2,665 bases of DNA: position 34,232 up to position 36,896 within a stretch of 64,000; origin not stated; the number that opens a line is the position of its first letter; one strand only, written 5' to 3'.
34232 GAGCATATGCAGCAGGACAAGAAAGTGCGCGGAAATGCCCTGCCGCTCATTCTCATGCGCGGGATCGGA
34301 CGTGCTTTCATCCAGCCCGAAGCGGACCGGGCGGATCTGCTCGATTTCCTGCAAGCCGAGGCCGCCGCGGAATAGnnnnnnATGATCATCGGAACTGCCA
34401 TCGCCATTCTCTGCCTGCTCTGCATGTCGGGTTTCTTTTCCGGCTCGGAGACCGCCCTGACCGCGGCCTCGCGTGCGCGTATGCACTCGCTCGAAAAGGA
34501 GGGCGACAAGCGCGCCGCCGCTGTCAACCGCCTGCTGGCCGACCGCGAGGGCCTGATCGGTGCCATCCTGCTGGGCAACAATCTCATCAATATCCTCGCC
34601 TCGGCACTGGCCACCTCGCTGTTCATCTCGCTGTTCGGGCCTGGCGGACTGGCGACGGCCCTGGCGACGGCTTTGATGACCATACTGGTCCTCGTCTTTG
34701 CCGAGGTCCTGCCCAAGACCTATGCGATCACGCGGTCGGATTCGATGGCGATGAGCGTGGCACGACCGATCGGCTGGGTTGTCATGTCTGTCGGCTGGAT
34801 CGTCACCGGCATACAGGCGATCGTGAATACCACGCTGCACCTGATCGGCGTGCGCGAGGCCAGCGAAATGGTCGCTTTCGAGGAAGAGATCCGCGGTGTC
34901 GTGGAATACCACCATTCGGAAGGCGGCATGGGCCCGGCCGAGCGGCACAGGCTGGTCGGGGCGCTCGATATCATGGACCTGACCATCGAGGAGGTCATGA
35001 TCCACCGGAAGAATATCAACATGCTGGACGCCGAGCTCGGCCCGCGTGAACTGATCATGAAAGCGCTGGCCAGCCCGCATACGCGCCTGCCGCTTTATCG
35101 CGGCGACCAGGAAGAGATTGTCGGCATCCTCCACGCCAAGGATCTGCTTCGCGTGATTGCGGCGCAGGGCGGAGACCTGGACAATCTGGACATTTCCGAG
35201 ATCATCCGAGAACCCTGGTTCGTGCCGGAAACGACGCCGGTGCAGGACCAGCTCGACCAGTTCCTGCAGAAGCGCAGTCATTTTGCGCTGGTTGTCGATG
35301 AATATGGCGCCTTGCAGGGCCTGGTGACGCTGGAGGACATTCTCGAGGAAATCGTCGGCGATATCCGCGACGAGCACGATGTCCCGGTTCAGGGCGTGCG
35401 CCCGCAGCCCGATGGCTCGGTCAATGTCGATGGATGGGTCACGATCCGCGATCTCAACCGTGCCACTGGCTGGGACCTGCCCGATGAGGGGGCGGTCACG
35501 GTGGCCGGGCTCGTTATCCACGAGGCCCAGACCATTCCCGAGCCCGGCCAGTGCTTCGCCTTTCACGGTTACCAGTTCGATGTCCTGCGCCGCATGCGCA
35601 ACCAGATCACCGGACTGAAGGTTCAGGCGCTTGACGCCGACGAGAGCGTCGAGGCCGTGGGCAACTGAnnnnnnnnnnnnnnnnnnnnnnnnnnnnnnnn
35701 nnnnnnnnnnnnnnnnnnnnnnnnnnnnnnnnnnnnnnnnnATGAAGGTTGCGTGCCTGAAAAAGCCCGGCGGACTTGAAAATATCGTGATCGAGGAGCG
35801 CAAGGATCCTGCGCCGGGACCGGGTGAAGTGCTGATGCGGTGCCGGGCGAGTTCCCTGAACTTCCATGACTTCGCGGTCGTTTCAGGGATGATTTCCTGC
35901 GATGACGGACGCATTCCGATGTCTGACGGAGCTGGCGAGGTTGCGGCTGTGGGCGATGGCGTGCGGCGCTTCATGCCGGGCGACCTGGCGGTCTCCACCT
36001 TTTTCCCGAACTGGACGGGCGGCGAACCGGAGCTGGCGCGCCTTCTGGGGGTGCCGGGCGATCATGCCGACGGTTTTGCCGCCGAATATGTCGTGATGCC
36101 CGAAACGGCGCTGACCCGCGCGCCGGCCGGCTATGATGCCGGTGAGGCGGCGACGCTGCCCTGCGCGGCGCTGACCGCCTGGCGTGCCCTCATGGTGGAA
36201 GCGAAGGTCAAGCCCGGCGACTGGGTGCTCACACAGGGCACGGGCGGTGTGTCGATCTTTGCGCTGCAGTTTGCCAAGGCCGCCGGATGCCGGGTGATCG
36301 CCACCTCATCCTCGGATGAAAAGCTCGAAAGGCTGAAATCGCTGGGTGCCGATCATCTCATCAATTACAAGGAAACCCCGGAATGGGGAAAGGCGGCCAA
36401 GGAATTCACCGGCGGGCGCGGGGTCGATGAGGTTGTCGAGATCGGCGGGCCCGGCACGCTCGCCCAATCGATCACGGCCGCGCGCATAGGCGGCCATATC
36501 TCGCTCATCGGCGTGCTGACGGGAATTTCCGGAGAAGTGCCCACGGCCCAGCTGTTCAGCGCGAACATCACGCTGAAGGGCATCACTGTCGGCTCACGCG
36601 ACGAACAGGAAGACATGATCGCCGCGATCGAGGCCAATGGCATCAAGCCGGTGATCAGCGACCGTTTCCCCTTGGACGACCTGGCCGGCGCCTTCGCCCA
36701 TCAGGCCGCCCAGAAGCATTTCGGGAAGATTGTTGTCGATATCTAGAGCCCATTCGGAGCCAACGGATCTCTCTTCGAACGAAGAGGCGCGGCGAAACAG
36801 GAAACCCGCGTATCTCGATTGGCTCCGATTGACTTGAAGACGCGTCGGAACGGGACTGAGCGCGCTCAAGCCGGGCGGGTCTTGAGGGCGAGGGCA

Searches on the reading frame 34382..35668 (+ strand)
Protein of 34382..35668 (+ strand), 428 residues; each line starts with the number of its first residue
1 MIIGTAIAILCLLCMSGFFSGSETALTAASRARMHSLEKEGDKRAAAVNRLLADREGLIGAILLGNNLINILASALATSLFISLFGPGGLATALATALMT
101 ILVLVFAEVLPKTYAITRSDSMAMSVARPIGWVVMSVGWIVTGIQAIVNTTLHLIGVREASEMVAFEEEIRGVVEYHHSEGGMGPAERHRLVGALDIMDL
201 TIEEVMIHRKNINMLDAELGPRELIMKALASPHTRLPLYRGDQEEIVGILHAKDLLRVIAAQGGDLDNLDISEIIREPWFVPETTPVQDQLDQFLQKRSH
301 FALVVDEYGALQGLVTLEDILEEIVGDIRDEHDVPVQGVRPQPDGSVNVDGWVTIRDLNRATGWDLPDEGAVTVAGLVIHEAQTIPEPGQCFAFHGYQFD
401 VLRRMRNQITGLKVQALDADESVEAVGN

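Call 75: search_protein_families(library=pfam, proteins=[window:34382-35668:+], max_evalue=0.00001)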
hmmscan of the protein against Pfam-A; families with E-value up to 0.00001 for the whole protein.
window:34382-35668:+ (428 aa): 3 families
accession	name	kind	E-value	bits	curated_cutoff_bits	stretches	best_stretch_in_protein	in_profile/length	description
PF01595.25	CNNM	-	3.4e-47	160.9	28.4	1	8-185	2-179/181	Cyclin M transmembrane N-terminal domain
PF03471.22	CorC_HlyC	-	6.3e-19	68.2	27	1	342-415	3-78/81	Transporter associated domain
PF00571.33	CBS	-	2.3e-16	60.3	24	1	272-325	2-56/57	CBS domain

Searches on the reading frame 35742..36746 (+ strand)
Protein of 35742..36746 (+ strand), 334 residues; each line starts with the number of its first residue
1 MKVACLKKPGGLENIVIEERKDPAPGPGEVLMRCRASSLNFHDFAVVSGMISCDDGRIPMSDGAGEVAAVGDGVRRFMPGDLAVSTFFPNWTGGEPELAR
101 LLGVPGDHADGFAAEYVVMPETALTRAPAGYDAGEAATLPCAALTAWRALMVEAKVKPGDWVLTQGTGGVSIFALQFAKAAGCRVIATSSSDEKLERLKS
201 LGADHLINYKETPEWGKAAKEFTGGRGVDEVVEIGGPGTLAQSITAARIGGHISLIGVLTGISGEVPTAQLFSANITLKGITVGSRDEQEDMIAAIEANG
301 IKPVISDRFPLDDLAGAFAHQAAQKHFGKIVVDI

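Call 75: search_protein_families(library=pfam, proteins=[window:35742-36746:+], max_evalue=0.00001)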
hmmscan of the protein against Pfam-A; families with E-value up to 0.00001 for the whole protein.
window:35742-36746:+ (334 aa): 3 families
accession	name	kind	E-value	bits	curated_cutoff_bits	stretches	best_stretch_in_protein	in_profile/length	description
PF00107.32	ADH_zinc_N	-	1.3e-31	109.7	31.8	1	169-296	1-127/129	Zinc-binding dehydrogenase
PF13602.12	ADH_zinc_N_2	-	5.1e-17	63.5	27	1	201-332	1-134/134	Zinc-binding dehydrogenase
PF08240.17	ADH_N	-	7.9e-14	52.2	23.5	1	26-128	1-103/104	Alcohol dehydrogenase GroES-like domain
